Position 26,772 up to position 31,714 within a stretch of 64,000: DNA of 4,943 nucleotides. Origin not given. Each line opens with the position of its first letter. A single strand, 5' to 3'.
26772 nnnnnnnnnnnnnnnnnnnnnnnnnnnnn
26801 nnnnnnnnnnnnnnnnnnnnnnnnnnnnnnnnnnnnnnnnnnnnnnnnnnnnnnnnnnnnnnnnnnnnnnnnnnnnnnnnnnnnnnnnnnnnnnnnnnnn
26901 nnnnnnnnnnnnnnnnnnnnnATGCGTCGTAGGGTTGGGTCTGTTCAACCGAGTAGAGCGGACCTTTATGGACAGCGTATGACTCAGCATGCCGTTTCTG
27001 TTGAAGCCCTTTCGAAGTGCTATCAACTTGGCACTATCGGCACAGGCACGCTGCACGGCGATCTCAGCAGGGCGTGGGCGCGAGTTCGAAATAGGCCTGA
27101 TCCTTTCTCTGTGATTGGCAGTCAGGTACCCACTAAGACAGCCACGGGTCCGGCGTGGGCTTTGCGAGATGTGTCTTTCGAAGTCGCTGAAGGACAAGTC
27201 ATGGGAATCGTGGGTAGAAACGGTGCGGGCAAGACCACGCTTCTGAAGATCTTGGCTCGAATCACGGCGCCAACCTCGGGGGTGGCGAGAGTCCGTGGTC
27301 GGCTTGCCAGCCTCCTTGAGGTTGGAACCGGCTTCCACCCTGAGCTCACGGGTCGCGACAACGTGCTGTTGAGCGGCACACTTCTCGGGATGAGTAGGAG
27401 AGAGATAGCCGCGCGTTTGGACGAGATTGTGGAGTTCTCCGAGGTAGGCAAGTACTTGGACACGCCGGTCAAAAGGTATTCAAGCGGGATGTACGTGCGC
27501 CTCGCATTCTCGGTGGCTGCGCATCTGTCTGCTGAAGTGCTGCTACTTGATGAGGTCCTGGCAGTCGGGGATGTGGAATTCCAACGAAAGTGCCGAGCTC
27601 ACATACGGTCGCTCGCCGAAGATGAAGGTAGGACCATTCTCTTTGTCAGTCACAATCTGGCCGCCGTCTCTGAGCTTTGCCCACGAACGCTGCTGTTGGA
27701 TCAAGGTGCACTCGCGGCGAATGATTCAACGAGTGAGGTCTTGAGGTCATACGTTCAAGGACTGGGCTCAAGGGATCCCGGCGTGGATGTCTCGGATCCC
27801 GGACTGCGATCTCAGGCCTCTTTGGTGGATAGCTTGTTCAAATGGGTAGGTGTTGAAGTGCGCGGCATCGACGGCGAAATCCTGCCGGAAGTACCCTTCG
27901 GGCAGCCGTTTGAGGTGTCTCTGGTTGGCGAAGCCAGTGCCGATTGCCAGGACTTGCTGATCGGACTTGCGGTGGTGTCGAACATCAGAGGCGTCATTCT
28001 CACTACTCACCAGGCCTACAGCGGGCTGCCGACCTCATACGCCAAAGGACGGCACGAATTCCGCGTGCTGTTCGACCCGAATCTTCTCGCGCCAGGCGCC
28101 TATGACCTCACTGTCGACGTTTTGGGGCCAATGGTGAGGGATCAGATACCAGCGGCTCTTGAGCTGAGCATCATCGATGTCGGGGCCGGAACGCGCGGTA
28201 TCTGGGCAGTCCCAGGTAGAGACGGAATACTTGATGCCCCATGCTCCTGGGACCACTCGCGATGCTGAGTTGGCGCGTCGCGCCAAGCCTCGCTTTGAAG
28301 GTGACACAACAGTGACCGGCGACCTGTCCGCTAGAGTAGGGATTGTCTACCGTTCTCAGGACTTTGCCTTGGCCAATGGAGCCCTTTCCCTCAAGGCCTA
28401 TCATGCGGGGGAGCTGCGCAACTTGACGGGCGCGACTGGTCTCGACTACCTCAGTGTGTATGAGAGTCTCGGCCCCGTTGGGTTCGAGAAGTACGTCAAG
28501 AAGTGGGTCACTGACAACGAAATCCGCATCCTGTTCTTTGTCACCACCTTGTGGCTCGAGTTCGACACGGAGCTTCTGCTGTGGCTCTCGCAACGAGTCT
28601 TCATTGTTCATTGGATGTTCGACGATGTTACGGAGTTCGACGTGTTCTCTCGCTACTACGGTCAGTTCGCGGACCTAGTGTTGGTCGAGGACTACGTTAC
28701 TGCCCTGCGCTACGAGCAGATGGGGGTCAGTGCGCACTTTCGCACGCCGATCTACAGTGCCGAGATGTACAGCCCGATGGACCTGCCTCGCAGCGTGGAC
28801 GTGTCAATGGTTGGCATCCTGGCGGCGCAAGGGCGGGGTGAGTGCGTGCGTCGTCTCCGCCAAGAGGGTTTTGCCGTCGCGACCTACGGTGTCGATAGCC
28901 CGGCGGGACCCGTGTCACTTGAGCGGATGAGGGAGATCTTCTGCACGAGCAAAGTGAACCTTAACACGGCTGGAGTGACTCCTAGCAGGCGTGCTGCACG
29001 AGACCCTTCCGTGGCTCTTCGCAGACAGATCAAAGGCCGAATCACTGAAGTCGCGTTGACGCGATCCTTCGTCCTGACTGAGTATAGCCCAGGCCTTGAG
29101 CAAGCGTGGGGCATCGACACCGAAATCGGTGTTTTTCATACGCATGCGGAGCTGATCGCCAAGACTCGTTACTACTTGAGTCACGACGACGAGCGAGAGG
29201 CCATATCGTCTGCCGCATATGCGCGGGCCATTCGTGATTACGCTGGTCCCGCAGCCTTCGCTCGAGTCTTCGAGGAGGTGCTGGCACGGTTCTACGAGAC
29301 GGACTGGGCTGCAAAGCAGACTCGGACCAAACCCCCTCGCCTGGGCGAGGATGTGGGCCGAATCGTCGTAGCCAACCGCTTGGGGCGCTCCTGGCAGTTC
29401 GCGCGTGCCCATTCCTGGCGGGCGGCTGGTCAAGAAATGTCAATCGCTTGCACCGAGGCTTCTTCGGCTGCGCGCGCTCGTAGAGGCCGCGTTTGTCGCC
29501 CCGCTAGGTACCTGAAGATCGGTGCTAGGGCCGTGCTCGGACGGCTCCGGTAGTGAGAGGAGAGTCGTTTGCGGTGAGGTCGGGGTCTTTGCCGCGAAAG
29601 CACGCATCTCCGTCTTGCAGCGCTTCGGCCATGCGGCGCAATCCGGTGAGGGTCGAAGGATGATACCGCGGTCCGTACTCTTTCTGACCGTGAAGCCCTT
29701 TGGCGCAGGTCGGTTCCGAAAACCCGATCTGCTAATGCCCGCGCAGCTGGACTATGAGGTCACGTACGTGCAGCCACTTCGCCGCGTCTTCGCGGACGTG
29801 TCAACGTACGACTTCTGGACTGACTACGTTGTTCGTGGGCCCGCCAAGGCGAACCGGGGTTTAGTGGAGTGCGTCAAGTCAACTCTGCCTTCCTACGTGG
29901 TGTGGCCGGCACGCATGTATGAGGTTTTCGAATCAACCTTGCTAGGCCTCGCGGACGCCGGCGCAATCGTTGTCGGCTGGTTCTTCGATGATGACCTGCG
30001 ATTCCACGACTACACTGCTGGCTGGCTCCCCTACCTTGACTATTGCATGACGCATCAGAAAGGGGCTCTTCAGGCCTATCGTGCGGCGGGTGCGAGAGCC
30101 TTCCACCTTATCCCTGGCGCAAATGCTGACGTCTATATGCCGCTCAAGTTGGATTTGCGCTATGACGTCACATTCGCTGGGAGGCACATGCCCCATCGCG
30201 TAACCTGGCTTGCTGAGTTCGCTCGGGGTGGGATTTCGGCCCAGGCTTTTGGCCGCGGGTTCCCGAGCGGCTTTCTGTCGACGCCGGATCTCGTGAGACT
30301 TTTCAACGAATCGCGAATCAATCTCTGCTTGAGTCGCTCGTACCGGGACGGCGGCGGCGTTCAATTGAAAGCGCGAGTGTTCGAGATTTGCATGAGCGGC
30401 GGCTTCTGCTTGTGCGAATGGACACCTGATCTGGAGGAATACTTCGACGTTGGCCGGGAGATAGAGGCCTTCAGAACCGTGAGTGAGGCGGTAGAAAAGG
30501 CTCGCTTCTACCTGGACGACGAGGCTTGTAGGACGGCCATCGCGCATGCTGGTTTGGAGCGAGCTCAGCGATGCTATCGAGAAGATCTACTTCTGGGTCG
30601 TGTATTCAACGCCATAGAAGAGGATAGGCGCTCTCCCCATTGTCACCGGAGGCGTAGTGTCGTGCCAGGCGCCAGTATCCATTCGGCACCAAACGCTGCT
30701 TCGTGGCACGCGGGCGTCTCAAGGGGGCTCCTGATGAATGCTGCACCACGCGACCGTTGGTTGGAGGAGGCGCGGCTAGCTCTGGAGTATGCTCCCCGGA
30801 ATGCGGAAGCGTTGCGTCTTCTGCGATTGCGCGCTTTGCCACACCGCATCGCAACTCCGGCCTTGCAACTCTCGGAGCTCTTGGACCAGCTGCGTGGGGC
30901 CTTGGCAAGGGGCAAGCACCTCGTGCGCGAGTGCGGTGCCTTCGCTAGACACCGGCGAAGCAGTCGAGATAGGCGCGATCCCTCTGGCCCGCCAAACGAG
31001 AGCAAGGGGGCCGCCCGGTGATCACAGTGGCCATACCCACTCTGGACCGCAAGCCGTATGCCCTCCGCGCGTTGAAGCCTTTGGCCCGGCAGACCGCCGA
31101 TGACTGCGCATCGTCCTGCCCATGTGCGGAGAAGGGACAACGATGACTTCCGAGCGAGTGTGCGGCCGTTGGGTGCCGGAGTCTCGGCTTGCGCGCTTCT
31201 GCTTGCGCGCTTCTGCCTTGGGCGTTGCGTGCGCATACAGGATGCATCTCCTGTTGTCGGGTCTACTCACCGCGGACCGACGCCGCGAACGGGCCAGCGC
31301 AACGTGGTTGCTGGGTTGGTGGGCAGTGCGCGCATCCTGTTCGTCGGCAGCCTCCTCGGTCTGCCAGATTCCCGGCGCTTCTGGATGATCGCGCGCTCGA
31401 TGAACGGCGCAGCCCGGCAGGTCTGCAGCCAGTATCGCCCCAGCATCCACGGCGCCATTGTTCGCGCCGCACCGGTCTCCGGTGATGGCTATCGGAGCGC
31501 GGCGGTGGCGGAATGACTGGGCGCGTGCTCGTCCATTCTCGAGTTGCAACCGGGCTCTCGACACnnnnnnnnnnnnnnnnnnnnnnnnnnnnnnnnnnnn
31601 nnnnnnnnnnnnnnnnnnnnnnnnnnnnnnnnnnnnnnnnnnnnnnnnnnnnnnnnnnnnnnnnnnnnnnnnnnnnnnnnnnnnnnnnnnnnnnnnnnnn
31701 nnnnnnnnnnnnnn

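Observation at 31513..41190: Tandem, diverged duplication of a three-gene module (Wzy_C membrane protein, GT2, GT1-like). Wzy_C proteins coexist with an ABC-transporter pathway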

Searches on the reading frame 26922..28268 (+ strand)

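Call 5: search_protein_families(library=pfam, proteins=[window:26922-28268:+], max_evalue=0.01)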
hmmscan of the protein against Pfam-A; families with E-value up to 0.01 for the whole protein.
window:26922-28268:+ (448 aa): 4 families
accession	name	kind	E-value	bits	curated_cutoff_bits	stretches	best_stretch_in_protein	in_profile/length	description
PF00005.33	ABC_tran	-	1.9e-19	71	25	1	81-212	1-135/137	ABC transporter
PF13304.12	AAA_21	-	3e-05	24.7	27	1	94-114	2-22/304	AAA domain, putative AbiEii toxin, Type IV TA system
PF14524.12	Wzt_C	-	0.00028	21.3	30.4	1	311-400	15-105/143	Wzt C-terminal domain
PF13476.12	AAA_23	-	0.002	19.3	27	1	83-111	12-39/201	AAA domain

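Call 18: search_protein_families(library=ncbifam, proteins=[window:26922-28268:+], max_evalue=0.01)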
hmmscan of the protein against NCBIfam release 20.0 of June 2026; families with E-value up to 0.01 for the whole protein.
window:26922-28268:+ (448 aa): 184 families (the best 25 are shown)
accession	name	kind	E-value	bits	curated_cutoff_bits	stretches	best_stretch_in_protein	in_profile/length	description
NF050108.1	galactan_ABC_ATP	equivalog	2.9e-55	187.1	400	1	66-277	29-240/244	galactan export ABC transporter ATP-binding subunit Wzt/RfbE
NF010065.0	PRK13545.1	equivalog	1.9e-49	168.8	538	1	79-279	38-236/549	teichoic acids export protein ATP-binding subunit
NF010066.0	PRK13546.1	equivalog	5e-44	150.6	320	1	77-279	36-236/264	teichoic acids export ABC transporter ATP-binding subunit TagH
TIGR01188.1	drrA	subfamily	2e-37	129.1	312.45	1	79-273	7-211/302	daunorubicin resistance ABC transporter, ATP-binding protein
TIGR04521.1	ECF_ATPase_2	equivalog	1.9e-23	82.9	330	2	147-276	105-235/279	energy-coupling factor transporter ATPase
NF040933.2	ABC_arch_GlcV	equivalog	3.3e-23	82.1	450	2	138-275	94-231/357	glucose ABC transporter ATP-binding protein GlcV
TIGR00968.1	3a0106s01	subfamily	8.6e-23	81.1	342.75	1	76-275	11-220/237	sulfate ABC transporter ATP-binding protein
TIGR03864.1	PQQ_ABC_ATP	hypoth_equivalog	2.3e-22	79.6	302.25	1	75-275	11-221/236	ABC transporter, ATP-binding subunit, PQQ-dependent alcohol dehydrogenase system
NF010060.0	PRK13537.1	equivalog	3.1e-22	78.9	521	1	81-275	31-235/314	nodulation factor ABC transporter ATP-binding protein NodI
NF010059.0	PRK13536.1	equivalog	1.3e-21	76.7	549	1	81-269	59-257/342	nodulation factor ABC transporter ATP-binding protein NodI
TIGR04520.1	ECF_ATPase_1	equivalog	2e-21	76.6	315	2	155-276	106-226/269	energy-coupling factor transporter ATPase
TIGR01288.1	nodI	equivalog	2e-20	73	424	1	81-266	20-215/303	nodulation factor ABC transporter ATP-binding protein NodI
NF010068.0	PRK13548.1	equivalog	2e-20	73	261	2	80-127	20-67/261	heme ABC transporter ATP-binding protein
TIGR01166.1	cbiO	subfamily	4.3e-20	72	211.8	2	80-127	7-54/190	cobalt ABC transporter, ATP-binding protein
TIGR03740.1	galliderm_ABC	subfamily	1.1e-19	71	309.75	1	80-270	15-208/223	lantibiotic protection ABC transporter ATP-binding subunit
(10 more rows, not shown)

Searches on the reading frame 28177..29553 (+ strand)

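Call 5: search_protein_families(library=pfam, proteins=[window:28177-29553:+], max_evalue=0.01)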
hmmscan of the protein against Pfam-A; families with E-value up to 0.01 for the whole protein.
window:28177-29553:+ (458 aa): 1 family
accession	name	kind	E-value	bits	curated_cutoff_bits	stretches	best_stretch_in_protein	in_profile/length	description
PF13524.12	Glyco_trans_1_2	-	2.5e-16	60.4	25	1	223-355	5-133/144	Glycosyl transferase-like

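Call 18: search_protein_families(library=ncbifam, proteins=[window:28177-29553:+], max_evalue=0.01)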
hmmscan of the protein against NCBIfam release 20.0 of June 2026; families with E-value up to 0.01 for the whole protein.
window:28177-29553:+ (458 aa): 0 families

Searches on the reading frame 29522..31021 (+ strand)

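Call 5: search_protein_families(library=pfam, proteins=[window:29522-31021:+], max_evalue=0.01)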
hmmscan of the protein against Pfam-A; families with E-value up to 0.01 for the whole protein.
window:29522-31021:+ (499 aa): 1 family
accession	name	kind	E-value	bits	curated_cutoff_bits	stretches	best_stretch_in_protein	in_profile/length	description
PF13524.12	Glyco_trans_1_2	-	1.4e-20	74.2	25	1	236-350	12-131/144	Glycosyl transferase-like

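Call 18: search_protein_families(library=ncbifam, proteins=[window:29522-31021:+], max_evalue=0.01)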
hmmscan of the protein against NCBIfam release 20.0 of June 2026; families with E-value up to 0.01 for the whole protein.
window:29522-31021:+ (499 aa): 0 families

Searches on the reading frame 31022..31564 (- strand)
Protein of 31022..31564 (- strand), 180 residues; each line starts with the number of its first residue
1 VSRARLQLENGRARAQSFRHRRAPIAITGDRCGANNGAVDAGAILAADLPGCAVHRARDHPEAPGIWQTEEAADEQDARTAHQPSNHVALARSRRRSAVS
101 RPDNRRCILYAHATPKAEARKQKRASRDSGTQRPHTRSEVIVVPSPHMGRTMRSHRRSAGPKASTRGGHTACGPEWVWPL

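Call 5: search_protein_families(library=pfam, proteins=[window:31022-31564:-], max_evalue=0.01)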
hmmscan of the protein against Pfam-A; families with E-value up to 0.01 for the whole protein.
window:31022-31564:- (180 aa): 0 families

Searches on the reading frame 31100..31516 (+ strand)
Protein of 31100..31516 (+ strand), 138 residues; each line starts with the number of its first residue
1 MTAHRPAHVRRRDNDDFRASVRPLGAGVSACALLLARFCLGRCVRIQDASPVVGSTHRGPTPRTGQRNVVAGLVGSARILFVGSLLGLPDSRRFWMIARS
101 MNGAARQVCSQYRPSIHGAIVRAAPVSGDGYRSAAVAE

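Call 5: search_protein_families(library=pfam, proteins=[window:31100-31516:+], max_evalue=0.01)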
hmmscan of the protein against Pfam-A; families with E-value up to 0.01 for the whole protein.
window:31100-31516:+ (138 aa): 0 families

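Call 80: search_protein_families(library=pfam, proteins=[window:31100-31516:+], max_evalue=0.001)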
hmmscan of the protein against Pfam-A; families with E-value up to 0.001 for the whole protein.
window:31100-31516:+ (138 aa): 0 families

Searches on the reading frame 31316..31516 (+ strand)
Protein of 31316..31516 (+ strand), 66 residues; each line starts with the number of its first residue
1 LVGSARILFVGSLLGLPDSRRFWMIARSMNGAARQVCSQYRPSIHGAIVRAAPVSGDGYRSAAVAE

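Call 95: search_protein_families(library=pfam, proteins=[window:31316-31516:+], max_evalue=0.01)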
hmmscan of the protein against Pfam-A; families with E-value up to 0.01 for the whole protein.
window:31316-31516:+ (66 aa): 0 families
